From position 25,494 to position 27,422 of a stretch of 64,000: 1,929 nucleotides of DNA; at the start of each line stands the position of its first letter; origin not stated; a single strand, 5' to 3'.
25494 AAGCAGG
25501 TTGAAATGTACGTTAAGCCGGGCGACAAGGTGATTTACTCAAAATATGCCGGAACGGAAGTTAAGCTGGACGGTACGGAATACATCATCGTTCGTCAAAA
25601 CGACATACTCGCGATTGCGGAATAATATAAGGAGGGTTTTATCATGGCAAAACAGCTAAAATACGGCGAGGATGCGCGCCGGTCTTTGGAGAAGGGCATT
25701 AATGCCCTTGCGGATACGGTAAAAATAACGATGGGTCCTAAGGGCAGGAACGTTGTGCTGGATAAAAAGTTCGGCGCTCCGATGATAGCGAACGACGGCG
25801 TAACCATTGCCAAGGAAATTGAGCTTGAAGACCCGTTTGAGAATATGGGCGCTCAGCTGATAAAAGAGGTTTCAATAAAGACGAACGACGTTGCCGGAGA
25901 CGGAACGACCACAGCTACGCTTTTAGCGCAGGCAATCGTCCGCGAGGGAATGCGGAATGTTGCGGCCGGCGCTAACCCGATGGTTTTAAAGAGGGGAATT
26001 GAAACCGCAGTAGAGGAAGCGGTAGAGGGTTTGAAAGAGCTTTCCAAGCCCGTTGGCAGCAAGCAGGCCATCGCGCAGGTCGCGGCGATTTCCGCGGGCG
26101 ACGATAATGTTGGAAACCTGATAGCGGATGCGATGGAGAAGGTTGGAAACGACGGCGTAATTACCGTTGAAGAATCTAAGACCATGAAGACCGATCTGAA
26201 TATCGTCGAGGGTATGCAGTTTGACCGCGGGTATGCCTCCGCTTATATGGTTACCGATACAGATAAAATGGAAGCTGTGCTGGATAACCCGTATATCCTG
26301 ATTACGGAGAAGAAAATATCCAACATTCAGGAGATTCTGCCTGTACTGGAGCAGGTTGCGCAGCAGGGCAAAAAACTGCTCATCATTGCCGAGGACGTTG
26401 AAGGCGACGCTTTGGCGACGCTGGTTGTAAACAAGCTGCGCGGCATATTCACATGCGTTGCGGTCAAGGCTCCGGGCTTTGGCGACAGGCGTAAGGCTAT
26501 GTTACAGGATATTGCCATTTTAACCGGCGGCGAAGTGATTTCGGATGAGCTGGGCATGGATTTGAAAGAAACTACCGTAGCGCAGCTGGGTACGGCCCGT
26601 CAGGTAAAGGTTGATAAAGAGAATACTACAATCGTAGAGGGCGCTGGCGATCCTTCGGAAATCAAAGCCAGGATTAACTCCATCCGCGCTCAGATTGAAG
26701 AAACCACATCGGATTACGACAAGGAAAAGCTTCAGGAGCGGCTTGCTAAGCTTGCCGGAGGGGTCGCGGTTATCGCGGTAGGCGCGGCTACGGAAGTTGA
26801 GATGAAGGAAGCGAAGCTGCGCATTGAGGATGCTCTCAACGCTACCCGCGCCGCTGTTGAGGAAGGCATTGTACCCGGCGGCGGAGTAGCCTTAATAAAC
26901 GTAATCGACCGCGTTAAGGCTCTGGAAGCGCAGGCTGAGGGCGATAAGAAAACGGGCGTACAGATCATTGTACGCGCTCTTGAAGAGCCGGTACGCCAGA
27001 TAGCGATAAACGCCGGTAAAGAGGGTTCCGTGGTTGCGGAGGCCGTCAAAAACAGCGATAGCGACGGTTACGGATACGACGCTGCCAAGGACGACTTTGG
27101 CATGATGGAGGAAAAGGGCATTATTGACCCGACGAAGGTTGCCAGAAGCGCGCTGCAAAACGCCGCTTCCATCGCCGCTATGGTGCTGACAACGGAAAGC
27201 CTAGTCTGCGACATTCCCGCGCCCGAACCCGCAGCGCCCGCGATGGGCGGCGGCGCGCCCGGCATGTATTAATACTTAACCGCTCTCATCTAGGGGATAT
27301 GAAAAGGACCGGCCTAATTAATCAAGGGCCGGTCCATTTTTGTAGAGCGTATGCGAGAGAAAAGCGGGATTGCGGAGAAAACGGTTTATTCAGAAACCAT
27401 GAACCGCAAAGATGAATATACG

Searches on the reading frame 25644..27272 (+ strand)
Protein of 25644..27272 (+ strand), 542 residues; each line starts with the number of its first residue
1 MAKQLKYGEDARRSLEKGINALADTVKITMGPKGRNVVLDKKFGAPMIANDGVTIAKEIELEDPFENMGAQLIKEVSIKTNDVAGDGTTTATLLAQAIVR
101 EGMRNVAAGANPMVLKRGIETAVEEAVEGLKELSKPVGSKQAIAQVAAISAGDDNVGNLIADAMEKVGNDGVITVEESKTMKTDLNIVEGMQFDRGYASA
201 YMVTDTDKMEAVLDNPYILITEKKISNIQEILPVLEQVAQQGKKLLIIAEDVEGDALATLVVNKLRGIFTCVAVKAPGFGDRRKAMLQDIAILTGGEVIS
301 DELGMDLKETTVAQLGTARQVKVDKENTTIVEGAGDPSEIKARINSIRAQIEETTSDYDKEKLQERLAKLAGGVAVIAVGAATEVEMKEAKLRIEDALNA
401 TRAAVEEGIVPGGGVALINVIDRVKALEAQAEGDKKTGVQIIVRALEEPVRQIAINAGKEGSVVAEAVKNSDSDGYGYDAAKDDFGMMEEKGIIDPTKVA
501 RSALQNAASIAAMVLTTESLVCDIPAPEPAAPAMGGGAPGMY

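Call 70: search_protein_families(library=pfam, proteins=[window:25644-27272:+], max_evalue=0.00001)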
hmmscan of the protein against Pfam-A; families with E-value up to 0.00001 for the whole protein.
window:25644-27272:+ (542 aa): 1 family
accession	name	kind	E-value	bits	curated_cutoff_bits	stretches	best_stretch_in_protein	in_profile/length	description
PF00118.29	Cpn60_TCP1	-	7.4e-78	262.8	34.3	1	22-522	1-487/490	TCP-1/cpn60 chaperonin family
